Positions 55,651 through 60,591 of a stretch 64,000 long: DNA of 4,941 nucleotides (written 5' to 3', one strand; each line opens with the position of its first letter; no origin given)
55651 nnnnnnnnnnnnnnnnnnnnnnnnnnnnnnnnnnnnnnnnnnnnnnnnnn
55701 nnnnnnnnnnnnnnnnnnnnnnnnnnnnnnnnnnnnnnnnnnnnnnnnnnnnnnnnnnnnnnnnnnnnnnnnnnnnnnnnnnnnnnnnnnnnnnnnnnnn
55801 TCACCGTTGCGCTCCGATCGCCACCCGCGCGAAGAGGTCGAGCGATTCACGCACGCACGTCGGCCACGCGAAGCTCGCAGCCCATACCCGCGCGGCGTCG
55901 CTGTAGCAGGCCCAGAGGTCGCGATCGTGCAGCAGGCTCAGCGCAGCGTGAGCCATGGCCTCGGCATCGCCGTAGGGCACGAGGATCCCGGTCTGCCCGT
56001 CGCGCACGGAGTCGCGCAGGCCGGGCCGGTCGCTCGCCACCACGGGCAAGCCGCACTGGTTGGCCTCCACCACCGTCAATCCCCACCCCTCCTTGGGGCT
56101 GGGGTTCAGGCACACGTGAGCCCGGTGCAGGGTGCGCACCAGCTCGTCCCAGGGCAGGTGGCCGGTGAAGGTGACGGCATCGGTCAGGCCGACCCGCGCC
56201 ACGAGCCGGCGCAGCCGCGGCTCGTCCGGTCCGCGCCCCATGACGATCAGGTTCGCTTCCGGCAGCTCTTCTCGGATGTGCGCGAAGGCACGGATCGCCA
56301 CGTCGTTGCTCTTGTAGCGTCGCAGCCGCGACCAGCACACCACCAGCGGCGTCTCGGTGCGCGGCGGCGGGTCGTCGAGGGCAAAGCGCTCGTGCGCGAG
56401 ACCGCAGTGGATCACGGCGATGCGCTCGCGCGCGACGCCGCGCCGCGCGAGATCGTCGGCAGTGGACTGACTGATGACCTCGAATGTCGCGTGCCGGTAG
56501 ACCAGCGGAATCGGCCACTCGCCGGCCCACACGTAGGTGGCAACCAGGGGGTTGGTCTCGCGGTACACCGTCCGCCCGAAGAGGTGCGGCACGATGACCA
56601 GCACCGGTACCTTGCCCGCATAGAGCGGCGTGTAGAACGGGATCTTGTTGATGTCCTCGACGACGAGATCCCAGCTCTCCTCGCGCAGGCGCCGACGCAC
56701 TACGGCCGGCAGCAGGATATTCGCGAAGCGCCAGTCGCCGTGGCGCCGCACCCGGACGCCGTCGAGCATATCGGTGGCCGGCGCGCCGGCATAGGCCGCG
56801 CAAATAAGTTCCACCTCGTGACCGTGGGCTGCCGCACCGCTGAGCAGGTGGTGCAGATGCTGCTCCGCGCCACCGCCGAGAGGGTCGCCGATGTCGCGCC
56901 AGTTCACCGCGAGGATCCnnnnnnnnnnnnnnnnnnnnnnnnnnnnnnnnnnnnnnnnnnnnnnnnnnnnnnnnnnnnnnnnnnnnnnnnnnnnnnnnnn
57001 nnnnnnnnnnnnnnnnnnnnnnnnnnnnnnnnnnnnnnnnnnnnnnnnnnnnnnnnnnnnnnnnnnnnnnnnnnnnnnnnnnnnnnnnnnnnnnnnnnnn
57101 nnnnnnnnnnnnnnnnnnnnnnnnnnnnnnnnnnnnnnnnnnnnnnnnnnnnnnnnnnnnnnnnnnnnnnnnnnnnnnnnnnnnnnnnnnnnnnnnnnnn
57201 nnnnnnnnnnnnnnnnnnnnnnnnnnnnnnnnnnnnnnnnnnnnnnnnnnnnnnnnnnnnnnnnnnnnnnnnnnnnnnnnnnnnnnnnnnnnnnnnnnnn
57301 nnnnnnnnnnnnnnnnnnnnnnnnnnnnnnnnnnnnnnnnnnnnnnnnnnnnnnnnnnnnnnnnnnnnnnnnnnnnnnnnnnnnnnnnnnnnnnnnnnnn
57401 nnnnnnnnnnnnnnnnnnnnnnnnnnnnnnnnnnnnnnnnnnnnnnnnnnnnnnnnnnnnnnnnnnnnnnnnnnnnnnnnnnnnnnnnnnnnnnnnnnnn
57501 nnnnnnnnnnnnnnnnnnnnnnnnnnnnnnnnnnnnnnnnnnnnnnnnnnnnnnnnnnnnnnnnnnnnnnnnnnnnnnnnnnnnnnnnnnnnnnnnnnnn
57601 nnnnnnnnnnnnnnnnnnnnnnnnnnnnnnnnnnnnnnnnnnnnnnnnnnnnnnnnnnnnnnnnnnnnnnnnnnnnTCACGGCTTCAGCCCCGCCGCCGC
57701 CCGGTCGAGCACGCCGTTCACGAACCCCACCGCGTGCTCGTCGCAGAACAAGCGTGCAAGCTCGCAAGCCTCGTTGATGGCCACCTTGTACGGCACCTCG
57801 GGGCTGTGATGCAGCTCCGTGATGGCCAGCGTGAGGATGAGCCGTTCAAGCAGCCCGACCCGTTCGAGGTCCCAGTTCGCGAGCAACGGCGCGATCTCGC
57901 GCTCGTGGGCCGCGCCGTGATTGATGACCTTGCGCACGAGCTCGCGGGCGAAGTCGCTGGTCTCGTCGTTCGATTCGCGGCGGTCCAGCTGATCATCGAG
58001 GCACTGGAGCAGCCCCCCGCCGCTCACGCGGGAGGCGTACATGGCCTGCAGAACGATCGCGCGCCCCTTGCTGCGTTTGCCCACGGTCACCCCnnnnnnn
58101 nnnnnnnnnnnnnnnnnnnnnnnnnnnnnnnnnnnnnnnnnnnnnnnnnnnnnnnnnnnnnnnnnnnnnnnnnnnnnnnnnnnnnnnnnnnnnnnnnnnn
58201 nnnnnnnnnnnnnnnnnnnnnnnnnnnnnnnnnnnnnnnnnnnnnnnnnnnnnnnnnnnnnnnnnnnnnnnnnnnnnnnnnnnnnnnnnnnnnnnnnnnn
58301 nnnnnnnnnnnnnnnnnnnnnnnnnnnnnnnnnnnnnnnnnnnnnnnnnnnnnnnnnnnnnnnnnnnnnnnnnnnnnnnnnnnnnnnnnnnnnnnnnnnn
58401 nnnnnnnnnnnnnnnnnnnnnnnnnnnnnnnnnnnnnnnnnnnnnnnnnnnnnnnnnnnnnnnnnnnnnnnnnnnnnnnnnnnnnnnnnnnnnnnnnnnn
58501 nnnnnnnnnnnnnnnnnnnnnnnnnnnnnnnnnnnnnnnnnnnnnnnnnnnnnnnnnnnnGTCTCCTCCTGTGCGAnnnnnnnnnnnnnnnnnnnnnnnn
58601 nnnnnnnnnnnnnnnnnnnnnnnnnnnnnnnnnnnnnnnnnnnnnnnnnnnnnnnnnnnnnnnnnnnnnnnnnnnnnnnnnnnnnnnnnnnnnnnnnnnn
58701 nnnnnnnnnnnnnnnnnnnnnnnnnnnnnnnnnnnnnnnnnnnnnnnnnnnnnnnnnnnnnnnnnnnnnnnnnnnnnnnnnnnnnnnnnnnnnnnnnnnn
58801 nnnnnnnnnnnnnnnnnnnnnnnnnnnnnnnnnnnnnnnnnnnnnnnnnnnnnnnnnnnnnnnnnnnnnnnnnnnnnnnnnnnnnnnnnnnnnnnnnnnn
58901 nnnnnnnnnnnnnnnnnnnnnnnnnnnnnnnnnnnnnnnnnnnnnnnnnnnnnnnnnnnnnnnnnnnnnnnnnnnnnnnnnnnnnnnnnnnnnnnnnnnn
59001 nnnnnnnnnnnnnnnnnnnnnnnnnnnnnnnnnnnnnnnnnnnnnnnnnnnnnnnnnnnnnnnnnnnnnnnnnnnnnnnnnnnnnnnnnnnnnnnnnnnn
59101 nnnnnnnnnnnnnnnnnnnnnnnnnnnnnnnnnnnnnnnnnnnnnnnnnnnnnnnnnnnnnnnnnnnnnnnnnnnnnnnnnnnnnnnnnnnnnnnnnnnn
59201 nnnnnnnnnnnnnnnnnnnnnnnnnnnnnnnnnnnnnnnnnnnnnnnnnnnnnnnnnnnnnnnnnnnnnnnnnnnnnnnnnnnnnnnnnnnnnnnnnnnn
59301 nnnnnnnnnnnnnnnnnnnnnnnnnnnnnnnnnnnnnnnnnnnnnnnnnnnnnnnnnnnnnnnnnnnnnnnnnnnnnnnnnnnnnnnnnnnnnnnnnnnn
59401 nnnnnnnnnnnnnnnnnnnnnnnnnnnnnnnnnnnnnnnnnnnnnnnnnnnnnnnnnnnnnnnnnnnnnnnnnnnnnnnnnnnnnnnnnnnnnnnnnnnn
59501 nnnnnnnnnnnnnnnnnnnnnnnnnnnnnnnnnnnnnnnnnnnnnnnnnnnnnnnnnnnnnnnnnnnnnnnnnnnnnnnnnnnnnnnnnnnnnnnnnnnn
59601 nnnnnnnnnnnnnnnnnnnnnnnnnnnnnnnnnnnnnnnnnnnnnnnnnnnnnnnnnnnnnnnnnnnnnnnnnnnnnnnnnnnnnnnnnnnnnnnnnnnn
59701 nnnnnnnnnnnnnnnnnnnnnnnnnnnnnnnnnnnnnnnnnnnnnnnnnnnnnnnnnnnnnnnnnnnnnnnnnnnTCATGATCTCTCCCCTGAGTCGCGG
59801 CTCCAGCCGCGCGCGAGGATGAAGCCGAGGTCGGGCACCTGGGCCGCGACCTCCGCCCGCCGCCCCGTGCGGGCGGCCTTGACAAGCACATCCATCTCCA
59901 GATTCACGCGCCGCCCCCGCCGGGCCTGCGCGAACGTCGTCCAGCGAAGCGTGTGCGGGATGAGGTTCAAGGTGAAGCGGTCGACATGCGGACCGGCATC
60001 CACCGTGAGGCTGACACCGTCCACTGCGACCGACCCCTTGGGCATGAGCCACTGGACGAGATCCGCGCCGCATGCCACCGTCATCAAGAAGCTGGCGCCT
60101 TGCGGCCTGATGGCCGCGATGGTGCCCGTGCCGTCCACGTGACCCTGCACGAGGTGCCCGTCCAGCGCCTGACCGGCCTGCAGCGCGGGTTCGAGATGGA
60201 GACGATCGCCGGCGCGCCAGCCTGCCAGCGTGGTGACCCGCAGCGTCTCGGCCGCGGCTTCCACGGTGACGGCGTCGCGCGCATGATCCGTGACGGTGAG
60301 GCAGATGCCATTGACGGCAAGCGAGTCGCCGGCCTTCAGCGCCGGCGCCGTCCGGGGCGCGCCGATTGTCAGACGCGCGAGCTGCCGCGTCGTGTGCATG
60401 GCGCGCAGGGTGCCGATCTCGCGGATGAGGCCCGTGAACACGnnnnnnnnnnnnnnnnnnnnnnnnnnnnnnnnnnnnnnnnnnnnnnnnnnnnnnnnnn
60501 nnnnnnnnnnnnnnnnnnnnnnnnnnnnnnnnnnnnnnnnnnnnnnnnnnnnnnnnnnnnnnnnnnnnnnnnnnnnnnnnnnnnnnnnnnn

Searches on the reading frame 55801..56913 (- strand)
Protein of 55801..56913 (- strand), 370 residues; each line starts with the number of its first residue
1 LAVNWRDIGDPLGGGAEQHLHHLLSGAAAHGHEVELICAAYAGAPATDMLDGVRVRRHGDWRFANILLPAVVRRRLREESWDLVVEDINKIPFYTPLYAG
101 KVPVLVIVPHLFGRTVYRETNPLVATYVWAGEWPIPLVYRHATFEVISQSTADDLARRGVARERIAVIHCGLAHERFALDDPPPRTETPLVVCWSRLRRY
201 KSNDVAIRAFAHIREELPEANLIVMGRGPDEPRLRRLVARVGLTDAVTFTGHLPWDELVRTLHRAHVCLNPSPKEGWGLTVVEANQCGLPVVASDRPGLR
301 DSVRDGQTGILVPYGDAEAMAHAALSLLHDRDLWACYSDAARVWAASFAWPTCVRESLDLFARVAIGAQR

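Call 9: search_protein_families(library=pfam, proteins=[window:55801-56913:-])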
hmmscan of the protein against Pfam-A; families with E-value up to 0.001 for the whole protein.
window:55801-56913:- (370 aa): 6 families
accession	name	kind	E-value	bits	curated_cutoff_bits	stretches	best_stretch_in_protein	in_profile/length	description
PF00534.26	Glycos_transf_1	-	1.8e-37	128.9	26.4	1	184-342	11-170/172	Glycosyl transferases group 1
PF13692.12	Glyco_trans_1_4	-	1e-34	120.3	27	1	189-330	2-142/142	Glycosyl transferases group 1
PF20706.3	GT4-conflict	-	2.1e-15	57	26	1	152-306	161-323/385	Family 4 Glycosyltransferase in conflict systems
PF13439.12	Glyco_transf_4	-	4.8e-15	56.4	28.5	1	14-176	2-170/170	Glycosyltransferase Family 4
PF13579.12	Glyco_trans_4_4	-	1.8e-11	45.1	29.7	1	14-171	1-158/158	Glycosyl transferase 4-like domain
PF13524.12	Glyco_trans_1_2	-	3.3e-07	30.8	25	1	210-342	6-126/144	Glycosyl transferase-like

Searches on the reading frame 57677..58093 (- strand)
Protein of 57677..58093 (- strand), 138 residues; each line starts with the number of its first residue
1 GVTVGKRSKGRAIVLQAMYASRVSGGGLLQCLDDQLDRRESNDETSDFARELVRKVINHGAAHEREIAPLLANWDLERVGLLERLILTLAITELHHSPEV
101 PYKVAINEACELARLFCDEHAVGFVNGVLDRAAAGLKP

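Call 9: search_protein_families(library=pfam, proteins=[window:57677-58093:-])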
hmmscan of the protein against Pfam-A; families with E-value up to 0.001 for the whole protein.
window:57677-58093:- (138 aa): 1 family
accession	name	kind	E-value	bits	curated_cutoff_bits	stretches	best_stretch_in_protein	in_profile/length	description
PF01029.23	NusB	-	9.4e-27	94.4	23.1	1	10-133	3-132/133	NusB family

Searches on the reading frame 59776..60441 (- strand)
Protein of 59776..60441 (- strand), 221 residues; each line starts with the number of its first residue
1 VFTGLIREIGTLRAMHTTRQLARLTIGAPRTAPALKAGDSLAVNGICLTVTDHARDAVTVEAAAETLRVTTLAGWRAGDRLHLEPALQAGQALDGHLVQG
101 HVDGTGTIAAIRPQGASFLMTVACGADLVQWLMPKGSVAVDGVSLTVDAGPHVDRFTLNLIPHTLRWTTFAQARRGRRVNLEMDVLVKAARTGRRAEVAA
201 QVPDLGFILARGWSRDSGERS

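Call 9: search_protein_families(library=pfam, proteins=[window:59776-60441:-])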
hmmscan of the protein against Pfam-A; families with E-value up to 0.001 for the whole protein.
window:59776-60441:- (221 aa): 1 family
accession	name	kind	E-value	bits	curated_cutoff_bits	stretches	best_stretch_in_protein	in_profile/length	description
PF00677.23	Lum_binding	-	1.2e-43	147.5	27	2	99-184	1-86/86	Lumazine binding domain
